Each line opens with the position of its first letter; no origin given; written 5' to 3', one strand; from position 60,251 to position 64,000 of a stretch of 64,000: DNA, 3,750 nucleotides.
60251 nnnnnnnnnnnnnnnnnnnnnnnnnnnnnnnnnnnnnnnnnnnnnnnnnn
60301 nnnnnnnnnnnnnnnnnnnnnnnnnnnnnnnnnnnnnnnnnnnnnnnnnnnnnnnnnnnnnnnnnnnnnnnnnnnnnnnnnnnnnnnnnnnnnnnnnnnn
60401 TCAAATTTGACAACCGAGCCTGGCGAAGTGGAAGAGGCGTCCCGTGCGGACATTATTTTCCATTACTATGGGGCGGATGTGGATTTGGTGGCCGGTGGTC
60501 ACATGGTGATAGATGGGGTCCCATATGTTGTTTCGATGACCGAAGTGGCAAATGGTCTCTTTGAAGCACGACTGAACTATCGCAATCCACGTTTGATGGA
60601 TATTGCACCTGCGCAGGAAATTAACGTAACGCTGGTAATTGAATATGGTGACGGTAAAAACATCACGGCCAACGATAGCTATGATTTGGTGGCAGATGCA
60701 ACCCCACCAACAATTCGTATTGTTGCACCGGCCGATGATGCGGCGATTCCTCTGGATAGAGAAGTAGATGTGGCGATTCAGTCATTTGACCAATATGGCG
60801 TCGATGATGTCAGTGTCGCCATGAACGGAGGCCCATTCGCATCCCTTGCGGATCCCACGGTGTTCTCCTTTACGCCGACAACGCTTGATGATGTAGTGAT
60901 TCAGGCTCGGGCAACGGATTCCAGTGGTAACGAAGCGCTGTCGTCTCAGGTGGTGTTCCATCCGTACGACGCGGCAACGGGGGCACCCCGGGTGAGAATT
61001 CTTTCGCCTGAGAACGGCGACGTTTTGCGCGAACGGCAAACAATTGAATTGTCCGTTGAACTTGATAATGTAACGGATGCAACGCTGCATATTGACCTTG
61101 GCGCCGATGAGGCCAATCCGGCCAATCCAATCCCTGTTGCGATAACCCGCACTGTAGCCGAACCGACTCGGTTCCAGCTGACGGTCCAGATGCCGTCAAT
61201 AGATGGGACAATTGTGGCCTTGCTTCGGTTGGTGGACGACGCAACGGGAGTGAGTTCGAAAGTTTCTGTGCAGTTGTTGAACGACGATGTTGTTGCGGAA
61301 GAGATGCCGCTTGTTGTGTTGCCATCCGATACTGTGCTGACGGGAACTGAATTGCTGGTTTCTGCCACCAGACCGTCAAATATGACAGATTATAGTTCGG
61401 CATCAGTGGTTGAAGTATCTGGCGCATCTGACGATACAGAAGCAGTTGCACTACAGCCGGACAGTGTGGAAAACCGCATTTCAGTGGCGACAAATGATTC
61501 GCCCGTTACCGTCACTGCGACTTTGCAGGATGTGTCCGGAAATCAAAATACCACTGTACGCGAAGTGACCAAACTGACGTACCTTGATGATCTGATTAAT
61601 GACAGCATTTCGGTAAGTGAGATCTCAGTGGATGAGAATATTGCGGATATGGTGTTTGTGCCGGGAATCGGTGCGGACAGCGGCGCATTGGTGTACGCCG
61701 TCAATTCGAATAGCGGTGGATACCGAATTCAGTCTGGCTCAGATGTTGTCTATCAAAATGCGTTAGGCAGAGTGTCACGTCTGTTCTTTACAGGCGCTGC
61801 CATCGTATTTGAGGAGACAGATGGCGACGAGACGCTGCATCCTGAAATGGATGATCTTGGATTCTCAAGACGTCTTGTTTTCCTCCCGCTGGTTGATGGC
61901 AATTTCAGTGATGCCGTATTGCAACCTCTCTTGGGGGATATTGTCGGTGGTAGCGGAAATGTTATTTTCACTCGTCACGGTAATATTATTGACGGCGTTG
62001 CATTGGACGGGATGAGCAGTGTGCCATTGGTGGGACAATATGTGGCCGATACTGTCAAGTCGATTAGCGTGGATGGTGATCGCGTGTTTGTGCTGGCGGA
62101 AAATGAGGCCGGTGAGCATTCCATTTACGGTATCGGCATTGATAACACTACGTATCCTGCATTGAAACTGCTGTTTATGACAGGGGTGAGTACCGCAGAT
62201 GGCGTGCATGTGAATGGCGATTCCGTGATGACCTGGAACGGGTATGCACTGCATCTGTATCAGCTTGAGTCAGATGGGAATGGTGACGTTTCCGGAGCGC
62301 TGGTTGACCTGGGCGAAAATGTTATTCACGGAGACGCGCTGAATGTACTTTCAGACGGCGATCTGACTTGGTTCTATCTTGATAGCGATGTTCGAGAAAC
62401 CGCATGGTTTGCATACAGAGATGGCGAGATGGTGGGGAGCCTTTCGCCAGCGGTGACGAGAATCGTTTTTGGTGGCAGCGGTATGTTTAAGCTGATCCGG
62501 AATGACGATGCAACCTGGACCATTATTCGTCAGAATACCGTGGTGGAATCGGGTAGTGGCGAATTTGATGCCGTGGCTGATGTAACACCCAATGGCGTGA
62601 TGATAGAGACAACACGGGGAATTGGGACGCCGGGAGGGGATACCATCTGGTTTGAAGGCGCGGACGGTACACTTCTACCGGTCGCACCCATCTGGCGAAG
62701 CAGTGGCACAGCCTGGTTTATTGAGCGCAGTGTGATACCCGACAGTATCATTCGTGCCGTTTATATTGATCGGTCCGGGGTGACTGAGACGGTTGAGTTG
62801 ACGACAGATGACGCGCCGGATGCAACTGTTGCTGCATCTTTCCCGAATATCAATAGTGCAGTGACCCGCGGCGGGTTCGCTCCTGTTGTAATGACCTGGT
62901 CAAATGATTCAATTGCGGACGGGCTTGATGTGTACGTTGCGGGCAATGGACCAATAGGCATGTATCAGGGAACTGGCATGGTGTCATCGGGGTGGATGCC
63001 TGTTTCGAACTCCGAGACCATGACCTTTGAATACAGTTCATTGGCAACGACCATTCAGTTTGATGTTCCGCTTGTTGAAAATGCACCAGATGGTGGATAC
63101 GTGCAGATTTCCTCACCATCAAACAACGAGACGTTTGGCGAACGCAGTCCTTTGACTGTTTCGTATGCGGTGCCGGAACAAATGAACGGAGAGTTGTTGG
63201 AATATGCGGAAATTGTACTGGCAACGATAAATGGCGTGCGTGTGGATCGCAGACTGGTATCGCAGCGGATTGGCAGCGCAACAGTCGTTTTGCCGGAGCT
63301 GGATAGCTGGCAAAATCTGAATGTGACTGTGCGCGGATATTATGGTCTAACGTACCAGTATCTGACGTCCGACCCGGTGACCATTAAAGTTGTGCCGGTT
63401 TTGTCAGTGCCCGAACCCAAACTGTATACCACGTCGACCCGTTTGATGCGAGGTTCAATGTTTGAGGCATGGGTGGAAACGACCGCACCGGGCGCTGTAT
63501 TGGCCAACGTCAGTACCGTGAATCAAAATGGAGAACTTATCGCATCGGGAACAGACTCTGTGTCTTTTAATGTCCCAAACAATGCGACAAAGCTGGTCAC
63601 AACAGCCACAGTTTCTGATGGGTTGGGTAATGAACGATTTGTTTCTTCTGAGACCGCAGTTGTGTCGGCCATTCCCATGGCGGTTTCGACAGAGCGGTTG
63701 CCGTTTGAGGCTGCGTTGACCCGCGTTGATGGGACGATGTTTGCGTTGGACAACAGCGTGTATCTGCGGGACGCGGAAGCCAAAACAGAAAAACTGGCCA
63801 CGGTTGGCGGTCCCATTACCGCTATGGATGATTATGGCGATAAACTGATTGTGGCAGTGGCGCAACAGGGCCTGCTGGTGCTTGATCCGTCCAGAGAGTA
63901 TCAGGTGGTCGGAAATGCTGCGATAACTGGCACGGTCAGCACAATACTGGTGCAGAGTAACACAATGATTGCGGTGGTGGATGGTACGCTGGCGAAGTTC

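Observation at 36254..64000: Unlisted giant gene: at least 27.7 kb (9,249 codon positions) of one reading frame, still open at the window end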

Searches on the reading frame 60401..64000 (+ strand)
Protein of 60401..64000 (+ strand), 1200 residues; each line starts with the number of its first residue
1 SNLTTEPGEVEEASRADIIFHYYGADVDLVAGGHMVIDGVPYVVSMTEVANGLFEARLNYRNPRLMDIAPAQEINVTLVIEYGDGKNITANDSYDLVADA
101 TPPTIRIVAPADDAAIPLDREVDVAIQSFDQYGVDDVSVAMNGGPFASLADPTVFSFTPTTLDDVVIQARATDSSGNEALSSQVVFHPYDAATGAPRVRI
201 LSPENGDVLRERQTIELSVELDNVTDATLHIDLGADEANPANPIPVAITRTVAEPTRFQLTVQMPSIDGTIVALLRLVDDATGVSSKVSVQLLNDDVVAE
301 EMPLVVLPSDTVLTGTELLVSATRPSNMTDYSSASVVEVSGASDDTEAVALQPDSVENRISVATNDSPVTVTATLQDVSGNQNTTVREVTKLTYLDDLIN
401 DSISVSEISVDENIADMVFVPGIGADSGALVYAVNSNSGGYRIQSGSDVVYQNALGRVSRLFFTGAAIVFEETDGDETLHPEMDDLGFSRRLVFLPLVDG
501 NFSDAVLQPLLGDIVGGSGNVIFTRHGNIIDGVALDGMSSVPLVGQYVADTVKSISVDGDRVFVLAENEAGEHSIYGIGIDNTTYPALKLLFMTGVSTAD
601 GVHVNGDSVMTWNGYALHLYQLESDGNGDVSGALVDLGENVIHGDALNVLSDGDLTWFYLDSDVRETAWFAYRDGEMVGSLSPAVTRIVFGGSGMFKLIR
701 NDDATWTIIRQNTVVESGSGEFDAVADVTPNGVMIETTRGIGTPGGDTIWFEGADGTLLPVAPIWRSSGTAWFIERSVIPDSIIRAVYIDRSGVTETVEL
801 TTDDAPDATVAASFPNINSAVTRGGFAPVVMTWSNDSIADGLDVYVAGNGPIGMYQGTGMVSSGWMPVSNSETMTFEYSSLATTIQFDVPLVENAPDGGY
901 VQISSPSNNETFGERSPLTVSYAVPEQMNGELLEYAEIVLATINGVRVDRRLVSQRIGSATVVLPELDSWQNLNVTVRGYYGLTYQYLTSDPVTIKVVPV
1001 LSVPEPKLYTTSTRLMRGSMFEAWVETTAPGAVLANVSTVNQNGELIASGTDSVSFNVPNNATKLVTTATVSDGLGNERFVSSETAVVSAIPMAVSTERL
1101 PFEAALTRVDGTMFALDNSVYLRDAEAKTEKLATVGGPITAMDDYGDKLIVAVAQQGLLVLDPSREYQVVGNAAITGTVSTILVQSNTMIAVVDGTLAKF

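Call 15: find_homologous_proteins(query=window:60401-64000:+, max_evalue=0.00001)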
Query window:60401-64000:+ (1200 aa): 1 proteins with E <= 0.00001 among 8000 candidates.
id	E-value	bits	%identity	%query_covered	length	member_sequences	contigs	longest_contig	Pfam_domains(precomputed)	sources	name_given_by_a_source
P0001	5.1e-74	268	35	39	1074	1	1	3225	PF17957.8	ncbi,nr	ncbi:MAG: Ig-like domain-containing protein, partial [Psychrosphaera sp.]|nr:Ig-like domain-containi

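Call 49: search_protein_representatives(protein=window:60401-64000:+)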
Query: 1200 residues. Proteins with E-value up to 0.001 (for the whole library): 184; up to 1e-10: 109; up to 1e-30: 63. The best 150 are listed.
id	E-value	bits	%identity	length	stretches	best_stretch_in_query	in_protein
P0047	4.3e-170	584.3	32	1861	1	3-1198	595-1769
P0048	2.3e-160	552.1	35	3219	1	55-1200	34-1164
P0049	6.0e-148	511.0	31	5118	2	4-1198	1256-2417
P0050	1.3e-147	509.9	32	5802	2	4-1198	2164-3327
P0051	3.9e-146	505.0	30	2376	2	4-1190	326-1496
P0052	3.3e-138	478.7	31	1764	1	1-1101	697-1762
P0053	3.5e-135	468.7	30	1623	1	101-1199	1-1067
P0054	5.8e-122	424.9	31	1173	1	3-1008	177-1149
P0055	2.0e-116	406.6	28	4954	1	2-1198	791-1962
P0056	1.5e-113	397.1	31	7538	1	5-1166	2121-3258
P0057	1.4e-107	377.2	34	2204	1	2-779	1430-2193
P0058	2.8e-106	373.0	33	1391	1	2-836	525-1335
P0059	1.6e-104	367.1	29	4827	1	4-1190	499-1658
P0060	5.7e-103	362.0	28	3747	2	6-692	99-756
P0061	8.6e-97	341.6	29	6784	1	3-1199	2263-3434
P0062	3.6e-94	332.9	28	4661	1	1-1172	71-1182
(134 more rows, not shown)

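Call 54: search_protein_families(library=pfam, proteins=[P0048, P0062], max_evalue=0.01)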
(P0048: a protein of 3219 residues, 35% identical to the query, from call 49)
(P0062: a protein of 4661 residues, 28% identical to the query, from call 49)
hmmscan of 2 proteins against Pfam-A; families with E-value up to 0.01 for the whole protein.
P0048 (3219 aa): 3 families
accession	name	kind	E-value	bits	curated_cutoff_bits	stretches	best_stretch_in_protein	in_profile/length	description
PF18884.5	TSP3_bac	-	5.9e-11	42.4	25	2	2736-2756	1-21/22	Bacterial TSP3 repeat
PF17957.7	Big_7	-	1.4e-06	29.3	24.1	1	85-143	1-58/70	Bacterial Ig domain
PF19686.4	DUF6188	-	0.00032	21.4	27.1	0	1887-1943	35-91/121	Family of unknown function (DUF6188)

P0062 (4661 aa): 3 families
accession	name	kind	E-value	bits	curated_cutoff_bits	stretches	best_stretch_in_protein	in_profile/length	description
PF17957.7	Big_7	-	1.3e-11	45.4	24.1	1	171-219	1-49/70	Bacterial Ig domain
PF18884.5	TSP3_bac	-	8.2e-06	26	25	1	2804-2825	1-22/22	Bacterial TSP3 repeat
PF01835.25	MG2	-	0.0034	18.1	32.8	0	2182-2249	12-80/96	MG2 domain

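Call 82: search_protein_families(library=pfam, proteins=[P0059, P0055], max_evalue=0.001)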
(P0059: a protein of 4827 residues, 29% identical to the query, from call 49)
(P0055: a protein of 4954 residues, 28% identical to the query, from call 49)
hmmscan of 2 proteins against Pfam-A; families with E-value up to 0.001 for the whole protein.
P0059 (4827 aa): 6 families
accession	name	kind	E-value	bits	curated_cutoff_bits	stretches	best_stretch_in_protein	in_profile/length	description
PF17957.7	Big_7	-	5.3e-13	49.8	24.1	0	606-667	1-61/70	Bacterial Ig domain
PF18884.5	TSP3_bac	-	7.7e-12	45.3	25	2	3296-3316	1-20/22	Bacterial TSP3 repeat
PF15902.12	Sortilin-Vps10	-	3.1e-11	43.2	33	1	3835-3943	2-121/446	Sortilin, neurotensin receptor 3,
PF19077.6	Big_13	-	9.9e-08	32.8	27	0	2365-2446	15-97/102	Bacterial Ig-like domain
PF02012.26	BNR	-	4.7e-06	26.2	27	0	3798-3807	2-11/12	BNR/Asp-box repeat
PF13205.12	Big_5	-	0.0002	22.4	23.6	0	3051-3115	23-87/105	Bacterial Ig-like domain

P0055 (4954 aa): 4 families
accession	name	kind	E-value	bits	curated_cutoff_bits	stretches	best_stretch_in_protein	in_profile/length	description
PF17957.7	Big_7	-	2.3e-12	47.8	24.1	1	900-960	1-60/70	Bacterial Ig domain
PF18884.5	TSP3_bac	-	1.1e-10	41.6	25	0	3602-3621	1-20/22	Bacterial TSP3 repeat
PF19077.6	Big_13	-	4.5e-06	27.5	27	0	2681-2735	43-98/102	Bacterial Ig-like domain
PF13205.12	Big_5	-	0.0003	21.9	23.6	1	568-665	1-100/105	Bacterial Ig-like domain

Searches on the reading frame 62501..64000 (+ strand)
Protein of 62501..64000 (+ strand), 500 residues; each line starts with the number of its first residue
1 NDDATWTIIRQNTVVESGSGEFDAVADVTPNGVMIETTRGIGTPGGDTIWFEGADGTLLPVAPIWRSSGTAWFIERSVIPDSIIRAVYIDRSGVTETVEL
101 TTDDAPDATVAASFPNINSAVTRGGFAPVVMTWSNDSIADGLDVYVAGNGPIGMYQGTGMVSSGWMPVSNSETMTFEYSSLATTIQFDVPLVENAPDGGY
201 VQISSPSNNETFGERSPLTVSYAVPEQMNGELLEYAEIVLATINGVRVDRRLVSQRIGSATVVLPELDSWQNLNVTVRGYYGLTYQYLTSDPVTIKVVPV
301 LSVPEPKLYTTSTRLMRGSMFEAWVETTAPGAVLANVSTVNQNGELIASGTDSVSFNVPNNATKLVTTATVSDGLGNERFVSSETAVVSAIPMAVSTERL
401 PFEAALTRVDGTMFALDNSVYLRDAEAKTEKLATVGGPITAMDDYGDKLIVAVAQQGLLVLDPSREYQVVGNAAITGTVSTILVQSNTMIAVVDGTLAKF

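Call 16: find_related_loci(query=window:62501-64000:+, collection=genome_contigs, flank=10000)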
Query window:62501-64000:+ (500 aa) in genome_contigs; peptide patterns used: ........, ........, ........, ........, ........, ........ (x = any residue, [..] = any of these).
23 stretches matched a pattern, but none encodes a relative of the query by tblastn (E <= 1e-3).

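Call 80: find_related_loci(query=window:62501-64000:+, collection=metagenome_contigs, flank=10000)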
Query window:62501-64000:+ (500 aa) in metagenome_contigs; peptide patterns used: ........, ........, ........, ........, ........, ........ (x = any residue, [..] = any of these).
56 stretches matched a pattern, but none encodes a relative of the query by tblastn (E <= 1e-3).
